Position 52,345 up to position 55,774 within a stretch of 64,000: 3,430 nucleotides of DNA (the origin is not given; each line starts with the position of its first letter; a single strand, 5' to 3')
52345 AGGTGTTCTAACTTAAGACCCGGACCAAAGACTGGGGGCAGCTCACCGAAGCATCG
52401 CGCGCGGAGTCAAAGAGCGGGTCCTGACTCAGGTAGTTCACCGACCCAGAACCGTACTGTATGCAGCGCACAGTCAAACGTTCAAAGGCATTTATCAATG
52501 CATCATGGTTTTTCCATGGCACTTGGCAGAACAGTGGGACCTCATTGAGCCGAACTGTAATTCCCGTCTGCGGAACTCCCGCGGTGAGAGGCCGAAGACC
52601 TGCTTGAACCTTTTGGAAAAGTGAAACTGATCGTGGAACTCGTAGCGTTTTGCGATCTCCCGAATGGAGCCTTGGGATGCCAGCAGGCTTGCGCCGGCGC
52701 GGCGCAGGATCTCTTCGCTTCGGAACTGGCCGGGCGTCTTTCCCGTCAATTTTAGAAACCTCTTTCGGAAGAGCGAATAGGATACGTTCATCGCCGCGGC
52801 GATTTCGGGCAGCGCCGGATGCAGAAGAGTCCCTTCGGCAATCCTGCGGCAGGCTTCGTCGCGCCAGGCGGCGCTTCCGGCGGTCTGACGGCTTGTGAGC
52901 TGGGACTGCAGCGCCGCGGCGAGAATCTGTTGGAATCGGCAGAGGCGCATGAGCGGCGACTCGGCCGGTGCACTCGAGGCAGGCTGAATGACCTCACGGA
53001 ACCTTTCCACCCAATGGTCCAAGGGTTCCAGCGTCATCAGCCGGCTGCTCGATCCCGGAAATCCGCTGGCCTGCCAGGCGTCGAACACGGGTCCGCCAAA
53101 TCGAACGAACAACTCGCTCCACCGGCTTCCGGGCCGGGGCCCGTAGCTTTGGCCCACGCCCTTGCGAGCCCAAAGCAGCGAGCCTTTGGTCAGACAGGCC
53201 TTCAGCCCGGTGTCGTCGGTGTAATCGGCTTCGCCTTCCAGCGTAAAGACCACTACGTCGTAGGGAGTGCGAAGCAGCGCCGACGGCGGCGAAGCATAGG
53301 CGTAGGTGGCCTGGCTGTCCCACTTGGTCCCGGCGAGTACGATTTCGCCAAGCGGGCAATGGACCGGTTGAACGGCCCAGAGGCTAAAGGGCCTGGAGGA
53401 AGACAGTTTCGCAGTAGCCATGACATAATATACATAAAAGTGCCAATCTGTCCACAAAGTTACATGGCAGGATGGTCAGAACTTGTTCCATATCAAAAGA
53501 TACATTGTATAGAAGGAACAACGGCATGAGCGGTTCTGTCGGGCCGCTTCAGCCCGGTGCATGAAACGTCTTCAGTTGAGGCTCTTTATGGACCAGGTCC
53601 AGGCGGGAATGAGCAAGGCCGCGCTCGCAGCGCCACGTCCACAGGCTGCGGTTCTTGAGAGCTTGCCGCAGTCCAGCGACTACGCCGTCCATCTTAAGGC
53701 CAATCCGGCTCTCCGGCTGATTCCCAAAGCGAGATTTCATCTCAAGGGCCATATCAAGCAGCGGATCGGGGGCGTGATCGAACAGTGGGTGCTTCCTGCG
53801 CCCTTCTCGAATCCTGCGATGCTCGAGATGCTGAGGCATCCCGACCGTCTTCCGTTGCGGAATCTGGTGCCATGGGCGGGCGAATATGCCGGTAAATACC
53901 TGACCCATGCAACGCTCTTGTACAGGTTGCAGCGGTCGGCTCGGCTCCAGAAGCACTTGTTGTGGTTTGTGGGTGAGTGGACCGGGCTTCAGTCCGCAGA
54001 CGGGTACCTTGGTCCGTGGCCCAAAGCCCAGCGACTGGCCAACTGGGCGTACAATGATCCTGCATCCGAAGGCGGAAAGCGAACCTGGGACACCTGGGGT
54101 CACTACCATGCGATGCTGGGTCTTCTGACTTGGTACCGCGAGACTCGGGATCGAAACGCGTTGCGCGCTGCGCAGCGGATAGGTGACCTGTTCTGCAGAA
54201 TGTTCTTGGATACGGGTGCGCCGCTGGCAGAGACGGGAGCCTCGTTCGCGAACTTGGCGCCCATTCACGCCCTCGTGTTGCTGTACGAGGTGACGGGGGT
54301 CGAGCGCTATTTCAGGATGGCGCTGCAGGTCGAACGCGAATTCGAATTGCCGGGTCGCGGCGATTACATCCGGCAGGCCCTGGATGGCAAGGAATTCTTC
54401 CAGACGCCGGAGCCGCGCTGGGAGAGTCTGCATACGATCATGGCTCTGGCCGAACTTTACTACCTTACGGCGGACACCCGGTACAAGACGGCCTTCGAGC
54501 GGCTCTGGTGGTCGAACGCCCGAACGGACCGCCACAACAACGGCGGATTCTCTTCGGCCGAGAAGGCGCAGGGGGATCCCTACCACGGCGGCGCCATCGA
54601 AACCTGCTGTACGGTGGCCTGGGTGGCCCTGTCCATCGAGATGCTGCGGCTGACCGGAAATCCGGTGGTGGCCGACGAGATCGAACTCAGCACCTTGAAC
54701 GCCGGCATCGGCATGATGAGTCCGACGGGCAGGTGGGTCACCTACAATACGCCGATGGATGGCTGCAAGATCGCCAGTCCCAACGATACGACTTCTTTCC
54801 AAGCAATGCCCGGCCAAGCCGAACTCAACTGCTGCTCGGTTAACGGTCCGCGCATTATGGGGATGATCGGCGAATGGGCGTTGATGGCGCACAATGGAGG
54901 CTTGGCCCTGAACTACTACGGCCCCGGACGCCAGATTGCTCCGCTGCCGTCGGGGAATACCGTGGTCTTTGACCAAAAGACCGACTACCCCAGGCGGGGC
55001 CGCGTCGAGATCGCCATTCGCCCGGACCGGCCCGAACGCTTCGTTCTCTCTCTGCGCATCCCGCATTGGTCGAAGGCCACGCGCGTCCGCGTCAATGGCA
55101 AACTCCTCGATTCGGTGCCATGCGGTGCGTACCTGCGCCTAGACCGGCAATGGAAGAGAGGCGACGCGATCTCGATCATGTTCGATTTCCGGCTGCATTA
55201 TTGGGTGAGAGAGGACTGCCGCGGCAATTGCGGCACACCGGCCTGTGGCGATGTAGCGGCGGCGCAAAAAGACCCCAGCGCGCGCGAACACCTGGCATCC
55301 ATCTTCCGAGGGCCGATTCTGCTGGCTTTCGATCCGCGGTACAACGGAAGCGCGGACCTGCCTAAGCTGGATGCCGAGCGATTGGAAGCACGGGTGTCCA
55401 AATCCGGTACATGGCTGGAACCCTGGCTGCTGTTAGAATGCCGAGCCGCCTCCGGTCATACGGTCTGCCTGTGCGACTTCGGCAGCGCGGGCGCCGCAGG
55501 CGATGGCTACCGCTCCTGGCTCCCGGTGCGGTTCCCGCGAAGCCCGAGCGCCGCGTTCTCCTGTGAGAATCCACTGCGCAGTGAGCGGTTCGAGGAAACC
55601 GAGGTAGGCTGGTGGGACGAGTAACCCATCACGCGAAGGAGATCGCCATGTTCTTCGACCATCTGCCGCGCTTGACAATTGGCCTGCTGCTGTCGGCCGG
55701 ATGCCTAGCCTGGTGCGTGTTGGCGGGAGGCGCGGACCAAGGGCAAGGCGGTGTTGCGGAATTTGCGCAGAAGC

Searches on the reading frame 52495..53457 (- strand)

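Call 61: search_protein_families(library=pfam, proteins=[window:52495-53457:-], max_evalue=0.0001)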
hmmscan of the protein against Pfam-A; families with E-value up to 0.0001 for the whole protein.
window:52495-53457:- (320 aa): 2 families
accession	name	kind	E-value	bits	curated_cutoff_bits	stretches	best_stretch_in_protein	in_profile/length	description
PF12833.13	HTH_18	-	2.5e-17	63.4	33.6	1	219-298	1-80/80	Helix-turn-helix domain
PF00165.29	HTH_AraC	-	1.9e-15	57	26.6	1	263-297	8-42/42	Bacterial regulatory helix-turn-helix proteins, AraC family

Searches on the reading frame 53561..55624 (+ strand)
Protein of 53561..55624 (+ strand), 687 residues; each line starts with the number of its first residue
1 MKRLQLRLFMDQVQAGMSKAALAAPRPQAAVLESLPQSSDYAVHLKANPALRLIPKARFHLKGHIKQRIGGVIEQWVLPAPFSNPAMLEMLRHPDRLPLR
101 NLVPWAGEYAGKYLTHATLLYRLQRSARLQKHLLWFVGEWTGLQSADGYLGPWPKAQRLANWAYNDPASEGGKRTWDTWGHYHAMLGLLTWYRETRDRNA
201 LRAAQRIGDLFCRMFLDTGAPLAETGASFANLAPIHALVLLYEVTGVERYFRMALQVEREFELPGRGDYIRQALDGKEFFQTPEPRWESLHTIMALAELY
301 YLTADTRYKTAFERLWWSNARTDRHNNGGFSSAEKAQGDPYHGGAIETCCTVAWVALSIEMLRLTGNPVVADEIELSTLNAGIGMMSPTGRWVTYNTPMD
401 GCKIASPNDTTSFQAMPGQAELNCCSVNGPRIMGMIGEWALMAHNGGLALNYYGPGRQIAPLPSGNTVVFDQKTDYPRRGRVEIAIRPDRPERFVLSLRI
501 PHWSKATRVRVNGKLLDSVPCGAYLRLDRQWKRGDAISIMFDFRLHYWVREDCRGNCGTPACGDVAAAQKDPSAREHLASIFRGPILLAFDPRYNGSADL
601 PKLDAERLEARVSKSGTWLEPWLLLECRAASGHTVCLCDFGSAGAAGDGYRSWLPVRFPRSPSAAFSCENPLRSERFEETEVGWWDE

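Call 61: search_protein_families(library=pfam, proteins=[window:53561-55624:+], max_evalue=0.0001)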
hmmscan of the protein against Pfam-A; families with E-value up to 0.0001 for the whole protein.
window:53561-55624:+ (687 aa): 2 families
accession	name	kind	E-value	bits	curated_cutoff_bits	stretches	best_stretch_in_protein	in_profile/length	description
PF07944.18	Beta-AFase-like_GH127_cat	-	1.1e-30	107.4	24.9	1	101-433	51-371/376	Beta-L-arabinofuranosidase, GH127 catalytic domain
PF20736.2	Glyco_hydro127M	-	3.8e-18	65.9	24.2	1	465-542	17-94/95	Beta-L-arabinofuranosidase, GH127 middle domain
